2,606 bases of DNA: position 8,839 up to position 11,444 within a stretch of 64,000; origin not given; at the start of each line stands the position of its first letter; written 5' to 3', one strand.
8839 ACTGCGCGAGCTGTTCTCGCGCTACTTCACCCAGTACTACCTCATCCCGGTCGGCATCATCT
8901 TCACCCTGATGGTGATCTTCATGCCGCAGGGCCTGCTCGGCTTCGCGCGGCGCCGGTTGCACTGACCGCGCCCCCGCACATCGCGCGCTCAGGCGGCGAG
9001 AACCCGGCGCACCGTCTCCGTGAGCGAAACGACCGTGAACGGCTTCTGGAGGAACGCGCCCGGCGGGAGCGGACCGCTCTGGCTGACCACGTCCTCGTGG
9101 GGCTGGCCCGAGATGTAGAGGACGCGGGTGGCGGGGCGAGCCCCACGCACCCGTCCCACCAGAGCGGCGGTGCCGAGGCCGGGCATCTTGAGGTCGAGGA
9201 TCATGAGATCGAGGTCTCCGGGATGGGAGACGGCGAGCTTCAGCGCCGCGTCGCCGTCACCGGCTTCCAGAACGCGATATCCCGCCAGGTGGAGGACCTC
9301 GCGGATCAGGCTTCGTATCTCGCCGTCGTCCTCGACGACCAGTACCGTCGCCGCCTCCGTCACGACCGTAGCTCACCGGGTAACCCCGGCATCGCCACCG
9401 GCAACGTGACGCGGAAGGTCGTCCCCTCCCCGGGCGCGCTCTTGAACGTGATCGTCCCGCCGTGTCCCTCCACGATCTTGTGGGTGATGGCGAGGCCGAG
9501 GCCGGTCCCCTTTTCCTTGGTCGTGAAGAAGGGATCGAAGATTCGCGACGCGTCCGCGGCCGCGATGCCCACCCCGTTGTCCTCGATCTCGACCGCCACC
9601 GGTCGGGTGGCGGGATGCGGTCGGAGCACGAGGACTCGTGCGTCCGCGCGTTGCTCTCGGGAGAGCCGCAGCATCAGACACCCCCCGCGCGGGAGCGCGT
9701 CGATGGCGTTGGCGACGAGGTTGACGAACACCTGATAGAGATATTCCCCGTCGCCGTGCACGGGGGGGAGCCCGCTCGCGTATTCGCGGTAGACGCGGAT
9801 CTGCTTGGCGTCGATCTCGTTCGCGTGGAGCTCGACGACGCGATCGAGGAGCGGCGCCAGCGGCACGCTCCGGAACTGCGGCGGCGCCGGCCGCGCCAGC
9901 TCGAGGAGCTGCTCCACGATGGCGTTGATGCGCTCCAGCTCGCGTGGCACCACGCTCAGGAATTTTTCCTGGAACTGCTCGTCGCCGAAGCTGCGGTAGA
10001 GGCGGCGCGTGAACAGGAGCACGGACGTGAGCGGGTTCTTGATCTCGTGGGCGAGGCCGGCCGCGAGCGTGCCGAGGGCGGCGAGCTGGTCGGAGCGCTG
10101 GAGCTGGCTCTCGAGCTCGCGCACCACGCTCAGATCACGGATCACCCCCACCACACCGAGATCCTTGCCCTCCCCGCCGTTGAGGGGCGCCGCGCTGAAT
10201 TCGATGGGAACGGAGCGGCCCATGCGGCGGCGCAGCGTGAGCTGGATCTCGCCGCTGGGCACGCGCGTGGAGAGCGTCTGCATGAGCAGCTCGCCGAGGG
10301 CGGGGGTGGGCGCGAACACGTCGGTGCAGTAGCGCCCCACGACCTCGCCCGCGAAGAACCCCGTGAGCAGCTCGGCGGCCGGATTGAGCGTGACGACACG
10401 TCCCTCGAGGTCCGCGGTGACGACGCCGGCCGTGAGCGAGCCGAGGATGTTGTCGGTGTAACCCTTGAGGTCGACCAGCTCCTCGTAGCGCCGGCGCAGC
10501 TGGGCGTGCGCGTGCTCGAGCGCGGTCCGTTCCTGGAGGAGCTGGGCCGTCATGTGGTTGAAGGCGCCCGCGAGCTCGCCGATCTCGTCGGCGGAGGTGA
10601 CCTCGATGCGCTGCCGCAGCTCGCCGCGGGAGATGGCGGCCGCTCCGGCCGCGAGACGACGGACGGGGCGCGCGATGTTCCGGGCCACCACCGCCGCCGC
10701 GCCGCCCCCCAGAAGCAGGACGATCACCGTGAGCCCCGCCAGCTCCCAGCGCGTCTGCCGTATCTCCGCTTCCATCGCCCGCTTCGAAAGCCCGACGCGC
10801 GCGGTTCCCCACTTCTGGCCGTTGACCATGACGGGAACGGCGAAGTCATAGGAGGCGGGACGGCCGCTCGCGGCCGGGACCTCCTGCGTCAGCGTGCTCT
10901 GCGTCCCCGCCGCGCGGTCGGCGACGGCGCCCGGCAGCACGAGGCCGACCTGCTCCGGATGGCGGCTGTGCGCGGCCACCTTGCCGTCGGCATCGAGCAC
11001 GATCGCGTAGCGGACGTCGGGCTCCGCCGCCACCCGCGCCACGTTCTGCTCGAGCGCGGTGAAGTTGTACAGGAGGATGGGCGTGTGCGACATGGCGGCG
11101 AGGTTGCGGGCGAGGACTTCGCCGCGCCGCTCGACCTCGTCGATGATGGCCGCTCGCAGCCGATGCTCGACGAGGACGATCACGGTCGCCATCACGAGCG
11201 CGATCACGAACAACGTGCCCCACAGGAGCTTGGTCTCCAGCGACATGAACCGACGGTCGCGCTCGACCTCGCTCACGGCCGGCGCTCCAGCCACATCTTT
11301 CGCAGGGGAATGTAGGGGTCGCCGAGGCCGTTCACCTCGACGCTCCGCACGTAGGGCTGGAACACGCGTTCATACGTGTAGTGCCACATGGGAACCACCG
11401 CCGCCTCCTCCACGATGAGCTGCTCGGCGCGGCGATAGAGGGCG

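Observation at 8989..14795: Candidate peptide-sensing / autoinducing circuit: sigma-54 activator, sigma-54-like promoter, 45-aa secreted peptide, Opp-family SBP, HK and CheY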

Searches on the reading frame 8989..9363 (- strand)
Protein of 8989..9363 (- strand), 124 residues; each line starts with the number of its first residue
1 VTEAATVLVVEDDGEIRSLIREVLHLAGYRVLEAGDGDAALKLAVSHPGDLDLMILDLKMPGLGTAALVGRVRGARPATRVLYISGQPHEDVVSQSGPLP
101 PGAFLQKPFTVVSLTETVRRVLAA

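Call 6: search_protein_families(library=pfam, proteins=[window:8989-9363:-], max_evalue=0.01)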
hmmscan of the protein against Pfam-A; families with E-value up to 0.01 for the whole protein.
window:8989-9363:- (124 aa): 1 family
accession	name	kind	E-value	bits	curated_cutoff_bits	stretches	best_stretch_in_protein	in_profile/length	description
PF00072.30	Response_reg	-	1e-15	58.3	30.2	1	7-118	1-110/111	Response regulator receiver domain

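Call 14: search_protein_families(library=ncbifam, proteins=[window:8989-9363:-], max_evalue=0.1)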
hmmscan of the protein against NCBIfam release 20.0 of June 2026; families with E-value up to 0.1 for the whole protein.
window:8989-9363:- (124 aa): 86 families (the best 25 are shown)
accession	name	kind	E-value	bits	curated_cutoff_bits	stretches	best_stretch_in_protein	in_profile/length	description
NF046026.1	HisKinCckACaul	equivalog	2.8e-18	65.4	1000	1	4-123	558-677/678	cell cycle histidine kinase CckA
NF046020.1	HisKinCckABruc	equivalog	2.8e-18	65.2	1000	1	2-122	747-867/868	cell cycle histidine kinase CckA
NF046022.1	RespRegCpdRBruc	equivalog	2.3e-13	50.2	180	1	6-124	3-119/120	cell cycle two-component system response regulator CpdR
TIGR01818.1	ntrC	equivalog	2.6e-12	46.3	558.6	1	7-122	1-114/463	nitrogen regulation protein NR(I)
NF041733.1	resp_reg_CseB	equivalog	5.9e-12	45.5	350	1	6-122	2-115/228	two-component system response regulator CseB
NF010076.0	PRK13557.1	subfamily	1e-10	40.7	631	1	5-123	416-534/540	histidine kinase famiy protein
NF045505.1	RR_RssB_Pseudo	equivalog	1.3e-10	40.9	700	1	4-122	5-122/394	two-component system response regulator RssB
NF033120.0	vanR_FM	exception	1.5e-10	41.1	460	1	5-118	4-114/231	vancomycin resistance response regulator transcription factor, VanR-F/VanR-M family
NF051870.1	NAssimRespRegNtrX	equivalog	4.4e-10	39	600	1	5-122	2-119/452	nitrogen assimilation response regulator NtrX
NF007005.1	PRK09468.1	equivalog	6.3e-10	38.9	331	1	4-122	3-119/237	osmolarity response regulator transcription factor OmpR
NF007969.0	PRK10693.1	equivalog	6.8e-10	38.5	329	1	6-87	9-88/337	two-component system response regulator RssB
NF045991.1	RespRegCtrARhodob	equivalog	9.5e-10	38.6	350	1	7-118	3-112/224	response regulator transcription factor CtrA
NF053512.1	nitric_RR_NosR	exception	9.8e-10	38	400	1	7-90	1-82/422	response regulator c-di-GMP phosphodiesterase, NosR family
NF051850.1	RespRegRprY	equivalog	1e-09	38.2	370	1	1-122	1-120/234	response regulator transcription factor RprY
NF045944.1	ResRegRpaBCyano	equivalog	1.1e-09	38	330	1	8-122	1-112/229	response regulator transcription factor RpaB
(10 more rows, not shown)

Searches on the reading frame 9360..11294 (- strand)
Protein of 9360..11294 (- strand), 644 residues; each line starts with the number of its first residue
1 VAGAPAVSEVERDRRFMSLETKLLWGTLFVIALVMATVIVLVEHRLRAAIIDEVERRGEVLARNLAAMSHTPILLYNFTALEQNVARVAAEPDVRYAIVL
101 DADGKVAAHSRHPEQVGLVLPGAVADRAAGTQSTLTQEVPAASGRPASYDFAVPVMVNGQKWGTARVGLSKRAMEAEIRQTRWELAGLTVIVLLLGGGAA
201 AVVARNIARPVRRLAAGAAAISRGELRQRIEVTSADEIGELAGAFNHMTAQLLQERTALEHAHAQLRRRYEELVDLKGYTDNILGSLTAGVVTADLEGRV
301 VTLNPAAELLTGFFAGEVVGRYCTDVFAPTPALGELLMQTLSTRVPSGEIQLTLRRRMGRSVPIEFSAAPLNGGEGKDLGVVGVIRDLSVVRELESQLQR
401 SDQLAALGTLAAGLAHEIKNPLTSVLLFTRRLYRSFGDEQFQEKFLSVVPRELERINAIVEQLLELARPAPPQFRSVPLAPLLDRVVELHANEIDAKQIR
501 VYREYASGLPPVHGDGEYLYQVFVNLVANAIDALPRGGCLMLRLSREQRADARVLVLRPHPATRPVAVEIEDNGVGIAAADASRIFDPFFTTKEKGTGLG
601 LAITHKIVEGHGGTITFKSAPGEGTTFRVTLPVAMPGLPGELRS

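Call 6: search_protein_families(library=pfam, proteins=[window:9360-11294:-], max_evalue=0.01)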
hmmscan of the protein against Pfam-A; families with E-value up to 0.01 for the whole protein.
window:9360-11294:- (644 aa): 8 families
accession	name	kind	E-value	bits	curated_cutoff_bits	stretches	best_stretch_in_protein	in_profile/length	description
PF02518.31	HATPase_c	-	2.8e-26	92.6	26.4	1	514-634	1-110/111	Histidine kinase-, DNA gyrase B-, and HSP90-like ATPase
PF00672.30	HAMP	-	5.3e-18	65.5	25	1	202-253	1-52/53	HAMP domain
PF17203.10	sCache_3_2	-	1.6e-15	57.8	28.4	1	46-181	2-138/140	Single cache domain 3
PF00512.31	HisKA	-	8.6e-14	51.8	26.9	1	407-469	2-63/66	His Kinase A (phospho-acceptor) domain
PF00989.32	PAS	-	2.7e-12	47.2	22.6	1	281-387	4-112/113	PAS fold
PF13426.13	PAS_9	-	5.3e-12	46.4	27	1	290-389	3-102/103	PAS domain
PF08448.16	PAS_4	-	2.4e-11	44.3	23.1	1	286-392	3-109/110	PAS fold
PF03259.23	Robl_LC7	-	0.0045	17.1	23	0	82-116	3-36/91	Roadblock/LC7 domain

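Call 14: search_protein_families(library=ncbifam, proteins=[window:9360-11294:-], max_evalue=0.1)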
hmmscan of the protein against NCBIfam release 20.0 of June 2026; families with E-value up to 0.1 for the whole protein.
window:9360-11294:- (644 aa): 97 families (the best 25 are shown)
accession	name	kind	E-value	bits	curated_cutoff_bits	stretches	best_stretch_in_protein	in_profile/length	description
NF008468.0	PRK11360.1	equivalog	8.8e-99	331.5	646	2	271-634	261-609/616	two-component system sensor histidine kinase AtoS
NF007688.0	PRK10364.1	equivalog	6.8e-63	213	479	2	391-634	224-452/460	two-component system sensor histidine kinase ZraS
NF033092.0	HK_WalK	equivalog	1.9e-53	182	725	1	31-633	17-594/594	cell wall metabolism sensor histidine kinase WalK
NF046044.1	PnpS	equivalog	2.9e-51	174.7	400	1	211-632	2-390/390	two-component system histidine kinase PnpS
NF052573.1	HisKinEspAMyxo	equivalog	9.6e-51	172.7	1400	1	283-634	259-612/755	serine histidine kinase EspA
NF045911.1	TCSHisKinNblS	equivalog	1.1e-47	162.7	1000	1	18-633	10-620/621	two-component system sensor histidine kinase NblS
NF052574.1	HisKinEspCMyxo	equivalog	2.1e-47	161.8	1200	1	287-635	293-639/785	serine histidine kinase EspC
NF046020.1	HisKinCckABruc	equivalog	4.2e-46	157.2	1000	1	387-634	460-708/868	cell cycle histidine kinase CckA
NF010411.0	PRK13837.1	equivalog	7.3e-46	156.6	647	1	384-634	427-676/828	two-component system VirA-like sensor kinase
NF053867.1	SprKinKinDBac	equivalog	2.2e-37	128.7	775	1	400-634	279-498/500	sporulation kinase KinD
NF047496.1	HK_LIC11548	equivalog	6.8e-37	127.5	750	2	395-633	348-589/589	LIC_11548 family sensor histidine kinase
NF046026.1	HisKinCckACaul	equivalog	2.3e-36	125.1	1000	1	296-635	204-534/678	cell cycle histidine kinase CckA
TIGR01386.1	cztS_silS_copS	subfamily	9.3e-36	123.8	292.55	2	393-632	226-457/457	heavy metal sensor histidine kinase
NF040691.1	MtrAB_MtrB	equivalog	9.8e-36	123.8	450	2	393-633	256-492/507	MtrAB system histidine kinase MtrB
NF008312.0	PRK11100.1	equivalog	1.2e-35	123.3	356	2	410-634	259-475/477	two-component system sensor histidine kinase CreC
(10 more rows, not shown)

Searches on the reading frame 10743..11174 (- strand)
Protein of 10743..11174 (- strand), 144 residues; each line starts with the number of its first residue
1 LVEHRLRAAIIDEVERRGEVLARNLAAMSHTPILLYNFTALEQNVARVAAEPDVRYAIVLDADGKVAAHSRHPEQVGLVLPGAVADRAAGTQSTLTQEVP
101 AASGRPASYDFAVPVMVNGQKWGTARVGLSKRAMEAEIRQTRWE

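Call 73: search_solved_structures(query=window:10743-11174:-, max_evalue=10, show_alignments=1)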
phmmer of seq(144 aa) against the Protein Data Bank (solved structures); distinct sequences matched with E-value up to 10: 2.
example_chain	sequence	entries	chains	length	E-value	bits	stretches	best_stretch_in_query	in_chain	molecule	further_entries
5o7j_A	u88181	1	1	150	0.05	17.2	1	15-97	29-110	Histidine kinase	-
1i41_A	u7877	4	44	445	1.3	12.6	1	30-79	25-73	CYSTATHIONINE GAMMA-SYNTHASE | PROTEIN (CYSTATHIONINE GAMMA-SYNTHASE)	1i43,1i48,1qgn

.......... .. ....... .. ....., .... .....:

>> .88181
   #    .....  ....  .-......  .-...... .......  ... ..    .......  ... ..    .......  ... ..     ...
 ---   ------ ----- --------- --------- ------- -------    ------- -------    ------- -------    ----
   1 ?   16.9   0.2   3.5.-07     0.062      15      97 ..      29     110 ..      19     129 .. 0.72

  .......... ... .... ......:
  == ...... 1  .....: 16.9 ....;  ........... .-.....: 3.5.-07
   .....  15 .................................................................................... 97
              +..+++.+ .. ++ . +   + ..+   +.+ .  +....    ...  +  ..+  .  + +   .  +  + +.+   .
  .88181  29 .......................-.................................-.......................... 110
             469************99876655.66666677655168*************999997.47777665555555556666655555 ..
